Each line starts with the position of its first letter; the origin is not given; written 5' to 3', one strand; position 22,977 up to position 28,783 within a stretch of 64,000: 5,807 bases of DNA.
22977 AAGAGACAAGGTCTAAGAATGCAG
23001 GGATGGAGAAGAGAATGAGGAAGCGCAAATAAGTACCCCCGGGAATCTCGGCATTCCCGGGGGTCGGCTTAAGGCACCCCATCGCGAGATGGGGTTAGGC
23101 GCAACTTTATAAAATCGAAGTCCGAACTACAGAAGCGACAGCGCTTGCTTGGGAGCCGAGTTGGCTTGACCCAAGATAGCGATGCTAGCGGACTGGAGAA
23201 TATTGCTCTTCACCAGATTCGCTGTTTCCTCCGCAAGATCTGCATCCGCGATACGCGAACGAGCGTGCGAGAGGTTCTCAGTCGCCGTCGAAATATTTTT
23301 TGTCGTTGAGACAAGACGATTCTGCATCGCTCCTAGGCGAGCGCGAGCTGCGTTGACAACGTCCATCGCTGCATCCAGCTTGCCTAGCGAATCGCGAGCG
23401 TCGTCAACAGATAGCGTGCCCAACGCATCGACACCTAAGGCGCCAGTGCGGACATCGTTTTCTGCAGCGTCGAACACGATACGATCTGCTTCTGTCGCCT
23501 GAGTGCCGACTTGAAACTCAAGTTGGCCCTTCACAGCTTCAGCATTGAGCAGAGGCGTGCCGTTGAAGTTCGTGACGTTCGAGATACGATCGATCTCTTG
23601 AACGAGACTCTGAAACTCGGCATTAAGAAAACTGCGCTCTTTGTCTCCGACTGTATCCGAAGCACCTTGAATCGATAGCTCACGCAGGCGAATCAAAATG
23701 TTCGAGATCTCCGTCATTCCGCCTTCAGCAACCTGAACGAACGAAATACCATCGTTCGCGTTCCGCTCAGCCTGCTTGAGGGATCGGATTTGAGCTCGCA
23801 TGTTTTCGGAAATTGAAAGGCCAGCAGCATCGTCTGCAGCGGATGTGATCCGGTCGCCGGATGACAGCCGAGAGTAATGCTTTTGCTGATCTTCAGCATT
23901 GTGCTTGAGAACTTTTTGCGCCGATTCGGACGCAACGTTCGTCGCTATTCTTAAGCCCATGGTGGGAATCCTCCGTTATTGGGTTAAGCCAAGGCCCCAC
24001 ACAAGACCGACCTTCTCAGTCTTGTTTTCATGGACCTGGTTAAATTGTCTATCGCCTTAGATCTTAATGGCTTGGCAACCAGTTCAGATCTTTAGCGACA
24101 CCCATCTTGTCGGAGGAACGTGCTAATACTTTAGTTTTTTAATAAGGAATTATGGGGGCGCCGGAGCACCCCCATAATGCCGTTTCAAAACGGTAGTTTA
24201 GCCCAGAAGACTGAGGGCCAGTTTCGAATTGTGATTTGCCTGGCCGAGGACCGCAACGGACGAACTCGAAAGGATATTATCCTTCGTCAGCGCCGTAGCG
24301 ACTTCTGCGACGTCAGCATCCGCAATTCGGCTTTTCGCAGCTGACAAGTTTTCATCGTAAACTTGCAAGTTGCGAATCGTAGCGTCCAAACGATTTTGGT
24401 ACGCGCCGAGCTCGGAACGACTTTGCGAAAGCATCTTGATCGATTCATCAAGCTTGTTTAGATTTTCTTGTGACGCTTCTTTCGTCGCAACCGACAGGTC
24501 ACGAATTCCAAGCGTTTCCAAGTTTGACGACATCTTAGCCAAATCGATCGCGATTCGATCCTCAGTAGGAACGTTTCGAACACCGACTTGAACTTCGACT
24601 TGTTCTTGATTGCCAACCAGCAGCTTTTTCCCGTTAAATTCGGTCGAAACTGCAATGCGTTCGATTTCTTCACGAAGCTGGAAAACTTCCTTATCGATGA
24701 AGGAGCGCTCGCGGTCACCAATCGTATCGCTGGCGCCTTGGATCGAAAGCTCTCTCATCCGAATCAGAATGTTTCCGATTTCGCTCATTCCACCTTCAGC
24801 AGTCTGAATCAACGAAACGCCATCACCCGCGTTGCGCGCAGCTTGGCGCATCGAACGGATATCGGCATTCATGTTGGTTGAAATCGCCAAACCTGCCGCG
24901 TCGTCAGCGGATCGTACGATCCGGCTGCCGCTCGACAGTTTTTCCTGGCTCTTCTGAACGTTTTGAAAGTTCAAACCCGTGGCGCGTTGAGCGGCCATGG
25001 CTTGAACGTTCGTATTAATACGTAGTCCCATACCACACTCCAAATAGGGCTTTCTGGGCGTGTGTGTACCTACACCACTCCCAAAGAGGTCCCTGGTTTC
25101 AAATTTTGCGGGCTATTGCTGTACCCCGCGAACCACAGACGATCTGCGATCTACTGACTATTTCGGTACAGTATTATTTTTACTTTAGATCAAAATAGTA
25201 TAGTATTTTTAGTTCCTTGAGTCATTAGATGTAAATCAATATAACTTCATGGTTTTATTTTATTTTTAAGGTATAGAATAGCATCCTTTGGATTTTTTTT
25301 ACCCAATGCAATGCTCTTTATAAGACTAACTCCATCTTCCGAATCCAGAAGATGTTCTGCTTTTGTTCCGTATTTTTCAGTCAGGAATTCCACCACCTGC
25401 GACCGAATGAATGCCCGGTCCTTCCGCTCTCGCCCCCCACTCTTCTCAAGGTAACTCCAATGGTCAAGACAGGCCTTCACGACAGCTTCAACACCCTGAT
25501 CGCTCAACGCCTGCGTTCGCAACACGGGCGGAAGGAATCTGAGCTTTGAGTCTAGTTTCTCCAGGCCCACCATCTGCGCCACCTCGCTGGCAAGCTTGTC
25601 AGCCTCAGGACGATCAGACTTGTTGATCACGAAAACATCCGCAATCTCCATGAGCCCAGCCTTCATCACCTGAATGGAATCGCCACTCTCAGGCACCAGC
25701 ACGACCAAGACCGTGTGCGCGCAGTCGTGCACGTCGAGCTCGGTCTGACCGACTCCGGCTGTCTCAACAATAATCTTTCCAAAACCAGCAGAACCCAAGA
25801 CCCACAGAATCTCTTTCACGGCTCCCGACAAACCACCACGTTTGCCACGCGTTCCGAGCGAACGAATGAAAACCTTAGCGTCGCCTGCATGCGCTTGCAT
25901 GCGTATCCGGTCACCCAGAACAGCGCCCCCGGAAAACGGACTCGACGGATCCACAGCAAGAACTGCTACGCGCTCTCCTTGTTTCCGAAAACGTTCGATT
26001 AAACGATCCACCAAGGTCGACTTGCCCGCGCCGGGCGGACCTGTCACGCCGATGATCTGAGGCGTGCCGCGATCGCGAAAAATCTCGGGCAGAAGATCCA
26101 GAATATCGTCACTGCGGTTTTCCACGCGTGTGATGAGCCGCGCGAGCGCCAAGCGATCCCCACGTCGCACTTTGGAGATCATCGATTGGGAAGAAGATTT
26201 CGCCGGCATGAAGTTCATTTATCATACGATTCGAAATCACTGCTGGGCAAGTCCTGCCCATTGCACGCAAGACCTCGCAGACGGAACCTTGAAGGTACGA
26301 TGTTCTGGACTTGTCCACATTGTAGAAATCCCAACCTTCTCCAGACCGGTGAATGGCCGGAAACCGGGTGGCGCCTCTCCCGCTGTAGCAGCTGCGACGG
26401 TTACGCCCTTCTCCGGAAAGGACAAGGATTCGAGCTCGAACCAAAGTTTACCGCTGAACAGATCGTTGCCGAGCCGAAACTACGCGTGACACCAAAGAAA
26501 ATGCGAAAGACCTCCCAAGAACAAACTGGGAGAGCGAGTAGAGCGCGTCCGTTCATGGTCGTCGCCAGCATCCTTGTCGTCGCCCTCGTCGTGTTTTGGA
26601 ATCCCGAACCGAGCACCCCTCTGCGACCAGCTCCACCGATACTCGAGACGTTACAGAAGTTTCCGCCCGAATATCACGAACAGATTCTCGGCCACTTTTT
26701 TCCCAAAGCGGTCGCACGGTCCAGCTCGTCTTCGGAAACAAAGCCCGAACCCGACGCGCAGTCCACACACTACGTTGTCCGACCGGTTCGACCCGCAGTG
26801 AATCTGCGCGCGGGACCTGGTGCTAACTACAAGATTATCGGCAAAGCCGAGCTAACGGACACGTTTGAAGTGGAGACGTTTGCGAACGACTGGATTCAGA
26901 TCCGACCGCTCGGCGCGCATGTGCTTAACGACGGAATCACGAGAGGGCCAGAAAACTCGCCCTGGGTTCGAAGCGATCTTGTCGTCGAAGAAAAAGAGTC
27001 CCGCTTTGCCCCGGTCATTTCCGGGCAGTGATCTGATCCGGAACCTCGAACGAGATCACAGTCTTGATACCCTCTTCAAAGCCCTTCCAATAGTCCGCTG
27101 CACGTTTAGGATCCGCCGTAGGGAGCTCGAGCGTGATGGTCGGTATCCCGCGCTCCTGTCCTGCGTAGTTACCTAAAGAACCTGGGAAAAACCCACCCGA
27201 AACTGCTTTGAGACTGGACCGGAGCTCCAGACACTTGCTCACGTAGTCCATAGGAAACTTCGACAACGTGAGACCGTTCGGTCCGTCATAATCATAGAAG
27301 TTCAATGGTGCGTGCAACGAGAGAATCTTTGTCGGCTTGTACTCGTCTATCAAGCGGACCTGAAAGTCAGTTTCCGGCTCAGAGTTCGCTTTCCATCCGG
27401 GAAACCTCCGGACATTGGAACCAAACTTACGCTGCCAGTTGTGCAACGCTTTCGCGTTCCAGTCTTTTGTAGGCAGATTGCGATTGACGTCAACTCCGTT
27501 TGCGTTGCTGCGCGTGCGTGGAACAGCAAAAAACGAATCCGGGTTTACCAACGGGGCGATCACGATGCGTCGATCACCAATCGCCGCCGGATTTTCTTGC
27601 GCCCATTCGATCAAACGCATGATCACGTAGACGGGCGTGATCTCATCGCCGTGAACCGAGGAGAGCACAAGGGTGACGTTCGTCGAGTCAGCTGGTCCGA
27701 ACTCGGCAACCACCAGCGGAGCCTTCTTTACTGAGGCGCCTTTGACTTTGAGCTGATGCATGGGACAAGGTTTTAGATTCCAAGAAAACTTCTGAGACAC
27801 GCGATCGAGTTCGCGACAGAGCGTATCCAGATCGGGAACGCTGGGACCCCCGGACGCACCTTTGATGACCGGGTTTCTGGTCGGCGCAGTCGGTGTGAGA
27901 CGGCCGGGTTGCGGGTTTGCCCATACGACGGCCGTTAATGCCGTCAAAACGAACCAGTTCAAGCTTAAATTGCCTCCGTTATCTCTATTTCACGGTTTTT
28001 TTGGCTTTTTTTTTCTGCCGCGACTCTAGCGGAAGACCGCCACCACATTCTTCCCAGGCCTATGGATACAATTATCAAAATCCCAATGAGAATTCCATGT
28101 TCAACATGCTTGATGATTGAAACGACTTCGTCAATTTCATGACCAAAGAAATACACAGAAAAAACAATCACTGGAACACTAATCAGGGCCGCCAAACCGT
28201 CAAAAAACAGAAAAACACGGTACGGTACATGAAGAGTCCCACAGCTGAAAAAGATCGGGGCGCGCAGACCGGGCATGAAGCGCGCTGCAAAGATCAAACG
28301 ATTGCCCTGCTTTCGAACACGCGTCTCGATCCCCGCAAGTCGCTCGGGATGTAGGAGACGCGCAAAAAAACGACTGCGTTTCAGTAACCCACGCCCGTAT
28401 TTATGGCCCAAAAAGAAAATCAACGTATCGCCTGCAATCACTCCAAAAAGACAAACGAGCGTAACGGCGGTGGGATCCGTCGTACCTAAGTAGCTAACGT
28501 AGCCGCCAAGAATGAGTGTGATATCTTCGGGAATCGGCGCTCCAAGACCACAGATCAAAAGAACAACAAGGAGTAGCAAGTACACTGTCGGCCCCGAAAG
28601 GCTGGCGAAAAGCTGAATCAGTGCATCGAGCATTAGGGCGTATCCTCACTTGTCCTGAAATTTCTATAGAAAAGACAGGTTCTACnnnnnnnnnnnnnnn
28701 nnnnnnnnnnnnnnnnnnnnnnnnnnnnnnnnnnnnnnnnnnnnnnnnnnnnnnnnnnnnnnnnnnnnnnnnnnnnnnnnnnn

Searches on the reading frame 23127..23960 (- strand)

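Call 59: search_protein_families(library=pfam, proteins=[window:23127-23960:-], max_evalue=0.0001)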
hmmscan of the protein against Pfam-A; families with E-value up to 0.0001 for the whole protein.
window:23127-23960:- (277 aa): 2 families
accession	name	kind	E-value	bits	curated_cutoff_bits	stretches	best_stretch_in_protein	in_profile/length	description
PF00669.25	Flagellin_N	-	2.2e-39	135.1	26.6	1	5-140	1-136/139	Bacterial flagellin N-terminal helical region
PF00700.27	Flagellin_C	-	4.4e-22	78.6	23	1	193-277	2-86/86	Bacterial flagellin C-terminal helical region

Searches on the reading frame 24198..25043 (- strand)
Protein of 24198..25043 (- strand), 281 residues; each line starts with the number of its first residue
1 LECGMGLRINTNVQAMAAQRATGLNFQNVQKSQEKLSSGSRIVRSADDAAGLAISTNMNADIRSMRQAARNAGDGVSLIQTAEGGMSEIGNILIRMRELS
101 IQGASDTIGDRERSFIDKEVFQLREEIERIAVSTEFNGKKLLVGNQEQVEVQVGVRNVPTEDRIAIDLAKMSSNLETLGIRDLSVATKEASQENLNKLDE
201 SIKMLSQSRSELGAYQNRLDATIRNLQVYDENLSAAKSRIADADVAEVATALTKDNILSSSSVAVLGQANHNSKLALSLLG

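Call 59: search_protein_families(library=pfam, proteins=[window:24198-25043:-], max_evalue=0.0001)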
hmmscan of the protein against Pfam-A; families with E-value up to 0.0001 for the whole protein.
window:24198-25043:- (281 aa): 2 families
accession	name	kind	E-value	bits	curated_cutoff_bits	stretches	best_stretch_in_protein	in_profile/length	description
PF00669.25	Flagellin_N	-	7.4e-39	133.4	26.6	1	9-146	1-138/139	Bacterial flagellin N-terminal helical region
PF00700.27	Flagellin_C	-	3.9e-19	69.2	23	1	196-280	2-86/86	Bacterial flagellin C-terminal helical region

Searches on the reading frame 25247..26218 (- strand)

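Call 59: search_protein_families(library=pfam, proteins=[window:25247-26218:-], max_evalue=0.0001)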
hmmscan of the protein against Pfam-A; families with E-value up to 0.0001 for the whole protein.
window:25247-26218:- (323 aa): 8 families
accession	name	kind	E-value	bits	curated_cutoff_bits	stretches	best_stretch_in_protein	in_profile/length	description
PF03308.22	MeaB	-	5.6e-83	278.5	23.1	1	25-279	1-260/273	Methylmalonyl Co-A mutase-associated GTPase MeaB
PF02492.25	cobW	-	1.5e-08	34.9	20.7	0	55-88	2-34/180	CobW/HypB/UreG, nucleotide-binding domain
PF00009.33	GTP_EFTU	-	1.9e-06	28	26.5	0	55-83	5-33/188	Elongation factor Tu GTP binding domain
PF24883.2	NPHP3_N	-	2.6e-06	28.2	24.8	0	50-89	19-58/164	Nephrocystin 3, N-terminal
PF13401.12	AAA_22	-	7e-06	26.8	27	1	51-99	3-49/130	AAA domain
PF13191.12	AAA_16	-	7.2e-06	27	32.6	1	47-90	16-61/167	AAA ATPase domain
PF03029.23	ATP_bind_1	-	1.6e-05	25.2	27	1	58-93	1-36/240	Conserved hypothetical ATP binding protein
PF03266.21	NTPase_1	-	8e-05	23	23.9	0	56-84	2-30/168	NTPase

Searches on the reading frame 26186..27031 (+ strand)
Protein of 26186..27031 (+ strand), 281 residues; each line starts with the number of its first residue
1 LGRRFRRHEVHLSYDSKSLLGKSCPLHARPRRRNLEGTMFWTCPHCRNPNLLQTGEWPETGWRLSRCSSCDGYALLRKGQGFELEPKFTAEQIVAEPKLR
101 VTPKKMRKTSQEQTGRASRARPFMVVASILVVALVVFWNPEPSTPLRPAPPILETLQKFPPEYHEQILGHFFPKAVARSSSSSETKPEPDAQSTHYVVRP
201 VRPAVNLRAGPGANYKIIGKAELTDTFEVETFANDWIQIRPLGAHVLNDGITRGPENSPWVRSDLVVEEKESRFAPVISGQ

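Call 60: search_protein_families(library=pfam, proteins=[window:26186-27031:+], max_evalue=0.0001)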
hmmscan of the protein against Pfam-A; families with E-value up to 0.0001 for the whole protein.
window:26186-27031:+ (281 aa): 1 family
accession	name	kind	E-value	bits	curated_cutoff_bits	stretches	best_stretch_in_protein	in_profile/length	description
PF08239.17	SH3_3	-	5.1e-06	27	27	1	204-240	2-39/54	Bacterial SH3 domain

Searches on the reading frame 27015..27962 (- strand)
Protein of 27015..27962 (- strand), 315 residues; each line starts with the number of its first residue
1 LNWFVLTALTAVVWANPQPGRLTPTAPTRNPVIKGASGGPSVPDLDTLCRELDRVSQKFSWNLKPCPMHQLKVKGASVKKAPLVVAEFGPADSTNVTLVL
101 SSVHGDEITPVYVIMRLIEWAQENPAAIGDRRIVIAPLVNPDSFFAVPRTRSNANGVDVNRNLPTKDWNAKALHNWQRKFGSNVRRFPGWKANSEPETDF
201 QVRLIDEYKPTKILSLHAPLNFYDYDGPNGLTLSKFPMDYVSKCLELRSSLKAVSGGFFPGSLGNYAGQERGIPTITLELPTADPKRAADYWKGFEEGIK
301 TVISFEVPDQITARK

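Call 6: search_protein_families(library=pfam, proteins=[window:27015-27962:-], max_evalue=0.001)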
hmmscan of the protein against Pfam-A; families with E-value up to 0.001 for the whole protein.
window:27015-27962:- (315 aa): 2 families
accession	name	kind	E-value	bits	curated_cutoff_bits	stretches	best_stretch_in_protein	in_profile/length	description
PF00246.29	Peptidase_M14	-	1.6e-10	41.5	21.6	1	73-218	20-183/286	Zinc carboxypeptidase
PF24827.1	AstE_AspA_cat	-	2e-05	24.6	25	1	97-170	5-71/192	Succinylglutamate desuccinylase/Aspartoacylase catalytic domain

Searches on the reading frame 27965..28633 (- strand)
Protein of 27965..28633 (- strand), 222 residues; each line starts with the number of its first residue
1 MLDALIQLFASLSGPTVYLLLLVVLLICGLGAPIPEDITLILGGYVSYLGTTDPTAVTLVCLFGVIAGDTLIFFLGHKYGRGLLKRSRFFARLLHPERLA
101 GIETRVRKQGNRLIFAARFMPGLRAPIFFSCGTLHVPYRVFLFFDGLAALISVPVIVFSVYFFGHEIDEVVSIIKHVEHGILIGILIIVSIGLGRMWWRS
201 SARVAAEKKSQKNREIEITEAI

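Call 6: search_protein_families(library=pfam, proteins=[window:27965-28633:-], max_evalue=0.001)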
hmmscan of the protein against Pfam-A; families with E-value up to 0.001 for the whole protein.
window:27965-28633:- (222 aa): 1 family
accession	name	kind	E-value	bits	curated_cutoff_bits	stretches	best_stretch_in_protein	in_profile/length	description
PF09335.16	VTT_dom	-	1.2e-18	68.2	33.9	1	34-161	1-122/123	VTT domain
